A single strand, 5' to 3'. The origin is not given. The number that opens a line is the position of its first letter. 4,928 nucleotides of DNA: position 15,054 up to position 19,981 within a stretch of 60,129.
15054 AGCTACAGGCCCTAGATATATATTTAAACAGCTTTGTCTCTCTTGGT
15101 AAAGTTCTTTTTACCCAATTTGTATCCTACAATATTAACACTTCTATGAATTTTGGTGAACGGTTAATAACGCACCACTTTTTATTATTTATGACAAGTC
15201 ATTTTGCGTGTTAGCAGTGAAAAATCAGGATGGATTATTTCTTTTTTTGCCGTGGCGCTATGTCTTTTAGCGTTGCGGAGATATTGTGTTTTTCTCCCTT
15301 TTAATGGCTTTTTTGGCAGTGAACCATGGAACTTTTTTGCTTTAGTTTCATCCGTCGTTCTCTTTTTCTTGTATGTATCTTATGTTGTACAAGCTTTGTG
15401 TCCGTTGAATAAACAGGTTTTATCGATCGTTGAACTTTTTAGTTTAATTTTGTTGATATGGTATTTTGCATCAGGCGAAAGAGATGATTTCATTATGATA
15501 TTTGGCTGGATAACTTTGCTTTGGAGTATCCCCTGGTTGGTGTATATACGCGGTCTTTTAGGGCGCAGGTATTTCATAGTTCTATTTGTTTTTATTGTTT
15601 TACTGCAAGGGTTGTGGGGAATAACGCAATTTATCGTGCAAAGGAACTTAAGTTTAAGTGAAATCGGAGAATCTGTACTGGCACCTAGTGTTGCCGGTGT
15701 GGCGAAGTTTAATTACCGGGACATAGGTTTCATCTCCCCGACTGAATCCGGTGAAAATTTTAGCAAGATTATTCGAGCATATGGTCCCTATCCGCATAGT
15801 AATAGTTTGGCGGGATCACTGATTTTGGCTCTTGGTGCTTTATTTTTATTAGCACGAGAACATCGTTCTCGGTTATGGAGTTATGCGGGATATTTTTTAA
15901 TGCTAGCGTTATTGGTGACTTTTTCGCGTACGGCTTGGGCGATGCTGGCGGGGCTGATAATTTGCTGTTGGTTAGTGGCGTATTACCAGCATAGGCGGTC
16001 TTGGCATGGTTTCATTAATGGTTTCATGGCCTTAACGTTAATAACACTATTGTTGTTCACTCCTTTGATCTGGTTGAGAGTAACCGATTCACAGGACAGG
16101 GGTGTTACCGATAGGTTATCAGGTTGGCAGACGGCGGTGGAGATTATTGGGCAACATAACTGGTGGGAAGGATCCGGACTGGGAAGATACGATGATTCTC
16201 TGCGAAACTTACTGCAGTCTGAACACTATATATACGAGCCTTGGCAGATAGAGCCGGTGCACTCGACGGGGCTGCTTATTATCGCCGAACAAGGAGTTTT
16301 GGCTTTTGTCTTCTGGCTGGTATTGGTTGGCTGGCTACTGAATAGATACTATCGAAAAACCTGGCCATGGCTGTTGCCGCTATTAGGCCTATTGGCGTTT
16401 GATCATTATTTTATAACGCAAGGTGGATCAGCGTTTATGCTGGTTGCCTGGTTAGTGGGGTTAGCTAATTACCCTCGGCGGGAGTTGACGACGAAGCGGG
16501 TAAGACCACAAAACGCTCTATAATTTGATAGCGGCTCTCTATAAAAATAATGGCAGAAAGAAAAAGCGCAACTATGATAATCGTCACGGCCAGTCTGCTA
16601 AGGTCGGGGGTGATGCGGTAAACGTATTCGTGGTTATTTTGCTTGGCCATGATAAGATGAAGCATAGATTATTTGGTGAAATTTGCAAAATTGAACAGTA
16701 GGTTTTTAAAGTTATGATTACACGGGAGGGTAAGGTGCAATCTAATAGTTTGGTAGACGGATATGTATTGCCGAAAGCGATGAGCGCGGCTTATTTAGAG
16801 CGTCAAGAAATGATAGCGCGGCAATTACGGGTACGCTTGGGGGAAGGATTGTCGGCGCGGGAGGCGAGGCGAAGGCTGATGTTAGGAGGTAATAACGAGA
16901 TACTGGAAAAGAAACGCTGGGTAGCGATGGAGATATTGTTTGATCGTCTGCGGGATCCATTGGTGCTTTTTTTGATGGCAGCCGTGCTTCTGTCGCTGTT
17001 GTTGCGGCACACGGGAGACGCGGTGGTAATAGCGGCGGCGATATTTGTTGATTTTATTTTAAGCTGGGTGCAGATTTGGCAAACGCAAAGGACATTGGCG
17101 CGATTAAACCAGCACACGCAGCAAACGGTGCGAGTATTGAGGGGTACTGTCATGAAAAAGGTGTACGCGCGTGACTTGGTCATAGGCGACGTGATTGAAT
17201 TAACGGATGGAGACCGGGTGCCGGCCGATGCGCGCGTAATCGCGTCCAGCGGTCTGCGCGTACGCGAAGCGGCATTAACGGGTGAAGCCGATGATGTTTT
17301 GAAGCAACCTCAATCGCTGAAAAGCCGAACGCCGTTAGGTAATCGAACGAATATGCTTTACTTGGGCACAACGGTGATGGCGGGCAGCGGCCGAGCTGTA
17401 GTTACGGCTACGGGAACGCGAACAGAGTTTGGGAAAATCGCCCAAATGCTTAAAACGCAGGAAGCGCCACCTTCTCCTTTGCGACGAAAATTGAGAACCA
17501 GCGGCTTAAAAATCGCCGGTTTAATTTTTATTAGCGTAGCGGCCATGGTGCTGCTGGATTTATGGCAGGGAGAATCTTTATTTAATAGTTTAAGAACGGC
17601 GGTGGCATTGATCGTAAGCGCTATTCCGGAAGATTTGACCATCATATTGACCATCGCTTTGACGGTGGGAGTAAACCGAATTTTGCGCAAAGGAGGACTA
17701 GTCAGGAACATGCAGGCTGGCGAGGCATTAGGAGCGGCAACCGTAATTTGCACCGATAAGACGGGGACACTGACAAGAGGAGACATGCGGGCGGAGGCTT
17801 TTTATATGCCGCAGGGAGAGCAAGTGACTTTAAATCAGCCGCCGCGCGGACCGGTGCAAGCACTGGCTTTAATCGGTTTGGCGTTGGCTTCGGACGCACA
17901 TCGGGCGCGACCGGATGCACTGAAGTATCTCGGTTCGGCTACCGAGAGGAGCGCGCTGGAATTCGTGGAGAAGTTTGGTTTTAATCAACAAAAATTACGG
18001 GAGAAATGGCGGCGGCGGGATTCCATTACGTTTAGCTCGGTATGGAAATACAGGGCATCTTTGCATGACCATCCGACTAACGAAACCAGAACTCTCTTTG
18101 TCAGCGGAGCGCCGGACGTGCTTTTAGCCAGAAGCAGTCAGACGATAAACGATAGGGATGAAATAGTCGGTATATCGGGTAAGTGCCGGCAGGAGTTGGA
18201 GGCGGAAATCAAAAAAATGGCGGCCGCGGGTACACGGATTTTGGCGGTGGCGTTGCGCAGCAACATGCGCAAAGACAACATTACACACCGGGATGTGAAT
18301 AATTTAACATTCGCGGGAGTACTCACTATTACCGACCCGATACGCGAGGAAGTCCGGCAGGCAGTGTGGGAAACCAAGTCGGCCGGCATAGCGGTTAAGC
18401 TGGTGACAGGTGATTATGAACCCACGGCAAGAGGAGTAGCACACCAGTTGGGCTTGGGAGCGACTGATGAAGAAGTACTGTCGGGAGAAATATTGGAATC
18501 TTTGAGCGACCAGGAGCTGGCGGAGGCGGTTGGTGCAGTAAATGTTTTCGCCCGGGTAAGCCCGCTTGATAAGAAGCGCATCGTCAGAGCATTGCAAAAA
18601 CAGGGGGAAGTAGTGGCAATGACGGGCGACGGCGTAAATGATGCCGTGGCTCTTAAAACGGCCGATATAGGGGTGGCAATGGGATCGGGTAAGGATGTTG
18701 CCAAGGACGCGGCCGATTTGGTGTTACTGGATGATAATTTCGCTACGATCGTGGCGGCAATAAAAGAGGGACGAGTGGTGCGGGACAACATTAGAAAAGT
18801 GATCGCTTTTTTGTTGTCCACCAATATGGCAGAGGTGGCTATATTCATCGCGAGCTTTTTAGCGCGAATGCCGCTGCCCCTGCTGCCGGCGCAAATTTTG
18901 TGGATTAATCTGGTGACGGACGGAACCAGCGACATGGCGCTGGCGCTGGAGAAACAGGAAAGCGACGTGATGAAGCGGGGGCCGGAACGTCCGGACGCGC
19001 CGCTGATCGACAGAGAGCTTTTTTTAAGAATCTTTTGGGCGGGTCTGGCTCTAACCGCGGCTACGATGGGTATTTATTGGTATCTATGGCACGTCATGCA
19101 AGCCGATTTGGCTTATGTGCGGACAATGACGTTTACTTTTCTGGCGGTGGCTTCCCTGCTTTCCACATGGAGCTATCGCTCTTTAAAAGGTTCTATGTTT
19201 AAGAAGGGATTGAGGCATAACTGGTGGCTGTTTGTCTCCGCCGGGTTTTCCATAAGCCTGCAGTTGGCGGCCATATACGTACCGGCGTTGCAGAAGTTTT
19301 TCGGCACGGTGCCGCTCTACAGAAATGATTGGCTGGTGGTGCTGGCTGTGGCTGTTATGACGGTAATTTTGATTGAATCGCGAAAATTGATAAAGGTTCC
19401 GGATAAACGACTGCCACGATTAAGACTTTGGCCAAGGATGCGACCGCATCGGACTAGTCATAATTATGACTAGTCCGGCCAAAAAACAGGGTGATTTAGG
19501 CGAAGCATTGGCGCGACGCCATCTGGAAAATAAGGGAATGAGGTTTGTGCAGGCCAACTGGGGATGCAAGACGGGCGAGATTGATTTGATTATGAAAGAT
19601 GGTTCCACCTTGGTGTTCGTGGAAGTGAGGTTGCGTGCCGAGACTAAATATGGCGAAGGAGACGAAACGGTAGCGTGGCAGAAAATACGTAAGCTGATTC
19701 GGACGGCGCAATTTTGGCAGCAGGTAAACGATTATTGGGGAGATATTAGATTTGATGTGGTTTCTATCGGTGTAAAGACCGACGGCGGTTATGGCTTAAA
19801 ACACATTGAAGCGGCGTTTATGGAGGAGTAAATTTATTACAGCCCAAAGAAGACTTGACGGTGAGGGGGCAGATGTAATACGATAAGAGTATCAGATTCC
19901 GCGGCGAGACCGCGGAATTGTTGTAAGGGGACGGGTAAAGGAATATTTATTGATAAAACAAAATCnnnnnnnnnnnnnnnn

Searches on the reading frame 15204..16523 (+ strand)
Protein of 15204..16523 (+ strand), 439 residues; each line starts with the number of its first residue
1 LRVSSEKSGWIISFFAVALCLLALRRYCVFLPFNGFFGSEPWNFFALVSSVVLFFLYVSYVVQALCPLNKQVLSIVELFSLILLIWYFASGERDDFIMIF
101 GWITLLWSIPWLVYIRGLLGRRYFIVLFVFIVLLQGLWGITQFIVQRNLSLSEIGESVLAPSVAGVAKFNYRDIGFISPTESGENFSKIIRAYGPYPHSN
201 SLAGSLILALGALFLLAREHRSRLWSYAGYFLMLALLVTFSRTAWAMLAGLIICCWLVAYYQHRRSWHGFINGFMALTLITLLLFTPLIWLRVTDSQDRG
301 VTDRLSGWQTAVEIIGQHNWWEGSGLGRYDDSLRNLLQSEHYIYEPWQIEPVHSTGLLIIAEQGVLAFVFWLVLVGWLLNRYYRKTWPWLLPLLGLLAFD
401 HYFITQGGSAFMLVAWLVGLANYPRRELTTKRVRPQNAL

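Call 7: search_protein_families(library=pfam, proteins=[window:15204-16523:+], max_evalue=0.001)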
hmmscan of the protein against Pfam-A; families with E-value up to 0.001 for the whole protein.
window:15204-16523:+ (439 aa): 1 family
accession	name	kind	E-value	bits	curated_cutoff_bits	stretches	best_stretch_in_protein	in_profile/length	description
PF04932.20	Wzy_C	-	8.8e-13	48.7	31.7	1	231-372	5-149/149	O-Antigen ligase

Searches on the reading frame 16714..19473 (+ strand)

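Call 7: search_protein_families(library=pfam, proteins=[window:16714-19473:+], max_evalue=0.001)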
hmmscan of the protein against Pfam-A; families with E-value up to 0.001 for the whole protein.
window:16714-19473:+ (919 aa): 7 families
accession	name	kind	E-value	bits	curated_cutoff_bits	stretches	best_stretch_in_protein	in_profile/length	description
PF00689.26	Cation_ATPase_C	-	3.5e-52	177.1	27.3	1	720-893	1-175/175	Cation transporting ATPase, C-terminus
PF00122.25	E1-E2_ATPase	-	1e-43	149.4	28.1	1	135-326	3-181/181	E1-E2 ATPase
PF00702.32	Hydrolase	-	2.9e-17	64.1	26.4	1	344-651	3-191/191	haloacid dehalogenase-like hydrolase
PF13246.12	Cation_ATPase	-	1.8e-12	47.6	21.7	1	401-476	15-90/91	Cation transport ATPase (P-type)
PF00690.31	Cation_ATPase_N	-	1.1e-10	41.4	20.4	1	31-94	6-69/69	Cation transporter/ATPase, N-terminus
PF08282.18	Hydrolase_3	-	1.7e-06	28.4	20.9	1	623-682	195-254/255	haloacid dehalogenase-like hydrolase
PF12710.13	HAD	-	0.00085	20.2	27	0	543-646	86-187/189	haloacid dehalogenase-like hydrolase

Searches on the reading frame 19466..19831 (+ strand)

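Call 7: search_protein_families(library=pfam, proteins=[window:19466-19831:+], max_evalue=0.001)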
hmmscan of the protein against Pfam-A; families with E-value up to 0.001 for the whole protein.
window:19466-19831:+ (121 aa): 1 family
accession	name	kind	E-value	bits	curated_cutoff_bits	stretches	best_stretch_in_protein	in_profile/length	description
PF02021.23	UPF0102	-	9.9e-27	93.6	23.6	1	12-101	1-80/80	Uncharacterised protein family UPF0102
